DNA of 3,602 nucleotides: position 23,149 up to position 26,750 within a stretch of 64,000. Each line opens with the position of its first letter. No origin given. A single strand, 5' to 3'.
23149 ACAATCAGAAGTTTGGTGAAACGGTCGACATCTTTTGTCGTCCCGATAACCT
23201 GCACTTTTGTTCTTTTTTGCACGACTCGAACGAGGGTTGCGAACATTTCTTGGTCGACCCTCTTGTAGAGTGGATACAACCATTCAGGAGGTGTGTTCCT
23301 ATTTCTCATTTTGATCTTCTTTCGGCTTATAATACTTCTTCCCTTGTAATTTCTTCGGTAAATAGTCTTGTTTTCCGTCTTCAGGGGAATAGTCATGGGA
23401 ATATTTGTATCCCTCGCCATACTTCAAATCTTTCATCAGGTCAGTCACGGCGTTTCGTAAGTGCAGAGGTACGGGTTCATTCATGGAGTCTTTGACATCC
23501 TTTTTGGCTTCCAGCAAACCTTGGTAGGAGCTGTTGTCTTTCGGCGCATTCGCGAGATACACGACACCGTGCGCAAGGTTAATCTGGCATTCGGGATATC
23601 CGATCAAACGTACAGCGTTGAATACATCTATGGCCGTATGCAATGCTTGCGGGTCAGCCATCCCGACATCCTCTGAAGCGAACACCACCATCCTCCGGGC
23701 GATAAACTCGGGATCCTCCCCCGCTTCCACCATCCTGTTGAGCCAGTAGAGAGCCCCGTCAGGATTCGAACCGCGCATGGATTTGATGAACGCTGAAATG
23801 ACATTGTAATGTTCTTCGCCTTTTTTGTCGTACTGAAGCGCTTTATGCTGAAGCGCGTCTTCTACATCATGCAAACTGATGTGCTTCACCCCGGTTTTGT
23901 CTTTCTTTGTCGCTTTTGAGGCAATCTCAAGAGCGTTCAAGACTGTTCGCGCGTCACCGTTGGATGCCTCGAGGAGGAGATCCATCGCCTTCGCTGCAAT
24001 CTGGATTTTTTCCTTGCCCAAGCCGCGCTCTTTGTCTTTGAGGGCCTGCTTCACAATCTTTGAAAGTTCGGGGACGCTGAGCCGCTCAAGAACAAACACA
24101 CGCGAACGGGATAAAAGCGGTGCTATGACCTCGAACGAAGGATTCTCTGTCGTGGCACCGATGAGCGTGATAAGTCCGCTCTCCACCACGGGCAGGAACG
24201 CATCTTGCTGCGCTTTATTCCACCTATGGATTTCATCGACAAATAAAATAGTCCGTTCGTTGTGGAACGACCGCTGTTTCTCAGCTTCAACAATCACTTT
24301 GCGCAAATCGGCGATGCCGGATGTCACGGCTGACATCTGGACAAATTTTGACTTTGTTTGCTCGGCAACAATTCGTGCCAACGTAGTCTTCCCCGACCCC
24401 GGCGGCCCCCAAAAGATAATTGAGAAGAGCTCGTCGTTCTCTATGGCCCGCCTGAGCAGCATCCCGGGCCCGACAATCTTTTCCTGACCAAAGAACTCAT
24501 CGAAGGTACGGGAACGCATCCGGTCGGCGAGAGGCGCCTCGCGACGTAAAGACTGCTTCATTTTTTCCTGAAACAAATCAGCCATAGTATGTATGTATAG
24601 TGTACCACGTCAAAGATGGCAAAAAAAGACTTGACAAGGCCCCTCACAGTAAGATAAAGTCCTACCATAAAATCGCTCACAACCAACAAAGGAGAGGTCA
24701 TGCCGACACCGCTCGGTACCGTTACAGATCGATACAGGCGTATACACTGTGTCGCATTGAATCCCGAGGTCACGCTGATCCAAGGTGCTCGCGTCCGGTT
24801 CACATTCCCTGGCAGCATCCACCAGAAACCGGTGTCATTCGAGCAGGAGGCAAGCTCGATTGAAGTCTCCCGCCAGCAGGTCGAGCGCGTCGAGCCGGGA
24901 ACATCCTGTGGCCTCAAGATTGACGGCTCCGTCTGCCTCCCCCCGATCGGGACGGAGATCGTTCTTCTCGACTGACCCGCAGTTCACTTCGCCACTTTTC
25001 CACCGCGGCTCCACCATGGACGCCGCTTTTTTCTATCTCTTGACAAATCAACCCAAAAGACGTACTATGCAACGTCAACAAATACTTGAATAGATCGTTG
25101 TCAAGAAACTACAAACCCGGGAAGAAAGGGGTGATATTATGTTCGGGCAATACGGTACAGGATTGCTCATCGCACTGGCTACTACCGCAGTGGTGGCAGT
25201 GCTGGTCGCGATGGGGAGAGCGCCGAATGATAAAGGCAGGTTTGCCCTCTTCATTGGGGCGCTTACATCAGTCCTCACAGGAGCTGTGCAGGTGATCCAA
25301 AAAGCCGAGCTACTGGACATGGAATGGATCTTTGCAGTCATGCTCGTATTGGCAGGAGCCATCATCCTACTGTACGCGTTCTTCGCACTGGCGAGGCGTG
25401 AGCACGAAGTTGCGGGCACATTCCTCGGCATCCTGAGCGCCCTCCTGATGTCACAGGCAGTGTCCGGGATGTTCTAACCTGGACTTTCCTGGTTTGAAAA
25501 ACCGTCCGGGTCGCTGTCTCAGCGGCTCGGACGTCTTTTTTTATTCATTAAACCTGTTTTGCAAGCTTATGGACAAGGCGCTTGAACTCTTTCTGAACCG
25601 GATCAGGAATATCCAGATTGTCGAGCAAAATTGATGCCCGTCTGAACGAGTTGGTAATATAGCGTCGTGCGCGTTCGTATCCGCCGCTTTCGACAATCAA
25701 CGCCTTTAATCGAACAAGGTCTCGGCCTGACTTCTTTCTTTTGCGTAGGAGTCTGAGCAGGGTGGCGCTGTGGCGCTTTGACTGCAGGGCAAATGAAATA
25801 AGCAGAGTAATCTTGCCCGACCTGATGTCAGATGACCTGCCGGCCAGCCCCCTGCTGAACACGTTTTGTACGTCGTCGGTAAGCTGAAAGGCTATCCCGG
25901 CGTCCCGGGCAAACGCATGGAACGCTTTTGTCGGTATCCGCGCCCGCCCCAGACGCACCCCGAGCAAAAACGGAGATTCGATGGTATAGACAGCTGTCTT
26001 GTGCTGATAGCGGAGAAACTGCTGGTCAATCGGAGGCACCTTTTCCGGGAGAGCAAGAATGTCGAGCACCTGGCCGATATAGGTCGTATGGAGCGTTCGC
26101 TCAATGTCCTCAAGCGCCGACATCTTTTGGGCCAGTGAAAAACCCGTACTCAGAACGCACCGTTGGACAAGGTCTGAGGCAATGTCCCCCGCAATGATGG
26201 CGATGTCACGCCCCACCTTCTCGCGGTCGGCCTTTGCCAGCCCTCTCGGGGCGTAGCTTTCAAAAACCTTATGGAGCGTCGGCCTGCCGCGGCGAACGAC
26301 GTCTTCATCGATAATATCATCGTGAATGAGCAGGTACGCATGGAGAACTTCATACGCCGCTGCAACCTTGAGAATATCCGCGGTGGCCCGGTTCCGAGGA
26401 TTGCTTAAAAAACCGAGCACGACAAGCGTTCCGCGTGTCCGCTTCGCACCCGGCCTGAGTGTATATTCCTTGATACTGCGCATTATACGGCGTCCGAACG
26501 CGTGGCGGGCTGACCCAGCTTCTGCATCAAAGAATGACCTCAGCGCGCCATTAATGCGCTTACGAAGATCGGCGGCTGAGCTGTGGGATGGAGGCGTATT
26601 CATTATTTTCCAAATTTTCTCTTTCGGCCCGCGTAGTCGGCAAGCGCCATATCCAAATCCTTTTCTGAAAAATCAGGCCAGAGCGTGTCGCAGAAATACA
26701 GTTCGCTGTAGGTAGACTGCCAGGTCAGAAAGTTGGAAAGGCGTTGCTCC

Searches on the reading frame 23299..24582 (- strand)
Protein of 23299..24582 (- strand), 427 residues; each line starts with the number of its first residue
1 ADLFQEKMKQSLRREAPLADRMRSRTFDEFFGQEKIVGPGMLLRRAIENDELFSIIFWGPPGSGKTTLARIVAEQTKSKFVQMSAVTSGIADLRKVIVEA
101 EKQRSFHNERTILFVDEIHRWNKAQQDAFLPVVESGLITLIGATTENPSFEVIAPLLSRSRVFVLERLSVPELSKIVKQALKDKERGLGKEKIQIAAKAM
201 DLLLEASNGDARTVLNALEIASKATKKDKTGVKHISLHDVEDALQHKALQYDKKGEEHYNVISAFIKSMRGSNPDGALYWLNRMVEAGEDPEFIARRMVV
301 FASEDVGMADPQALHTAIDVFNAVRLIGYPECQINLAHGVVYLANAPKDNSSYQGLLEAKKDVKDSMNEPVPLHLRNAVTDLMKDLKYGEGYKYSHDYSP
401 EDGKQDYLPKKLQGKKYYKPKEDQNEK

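Call 53: search_protein_families(library=pfam, proteins=[window:23299-24582:-], max_evalue=0.00001)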
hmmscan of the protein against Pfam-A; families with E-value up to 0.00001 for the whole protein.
window:23299-24582:- (427 aa): 7 families
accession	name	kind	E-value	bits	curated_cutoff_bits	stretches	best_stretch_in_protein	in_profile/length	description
PF12002.13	MgsA_C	-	4.9e-63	212.4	27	1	271-427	1-157/167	MgsA AAA+ ATPase C terminal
PF16193.11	AAA_assoc_2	-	4.8e-28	97.7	34.3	1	190-270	2-81/81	AAA C-terminal domain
PF00004.35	AAA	-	2.2e-16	60.9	21.2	1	55-162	1-123/131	ATPase family associated with various cellular activities (AAA)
PF05496.18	RuvB_N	-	1e-13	51.8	27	1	22-140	1-115/159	Holliday junction DNA helicase RuvB P-loop domain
PF20720.3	nSTAND3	-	4.4e-06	26.9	27.2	0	55-103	20-67/155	Novel STAND NTPase 3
PF07728.20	AAA_5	-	6e-06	26.8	22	0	55-144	2-101/139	AAA domain (dynein-related subfamily)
PF25361.1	AAA_lid_RFC1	-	6.3e-06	26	34.9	0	190-226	14-50/59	RFC1-like, AAA+ ATPase lid domain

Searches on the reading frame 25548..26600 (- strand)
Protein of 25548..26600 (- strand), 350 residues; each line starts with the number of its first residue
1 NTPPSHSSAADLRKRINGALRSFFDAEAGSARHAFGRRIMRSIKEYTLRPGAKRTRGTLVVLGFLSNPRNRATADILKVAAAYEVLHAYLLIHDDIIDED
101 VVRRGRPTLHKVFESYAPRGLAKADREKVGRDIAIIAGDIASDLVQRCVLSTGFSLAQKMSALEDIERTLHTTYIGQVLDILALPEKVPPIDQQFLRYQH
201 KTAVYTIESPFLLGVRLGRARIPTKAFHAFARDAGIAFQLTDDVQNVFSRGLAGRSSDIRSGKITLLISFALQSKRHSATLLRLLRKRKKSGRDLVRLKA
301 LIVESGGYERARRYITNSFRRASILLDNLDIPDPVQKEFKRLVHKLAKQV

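Call 53: search_protein_families(library=pfam, proteins=[window:25548-26600:-], max_evalue=0.00001)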
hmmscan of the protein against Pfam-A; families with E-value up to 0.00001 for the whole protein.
window:25548-26600:- (350 aa): 1 family
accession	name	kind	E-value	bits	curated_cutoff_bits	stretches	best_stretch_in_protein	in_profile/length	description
PF00348.22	polyprenyl_synt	-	2.7e-40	138.6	27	1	39-295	3-244/251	Polyprenyl synthetase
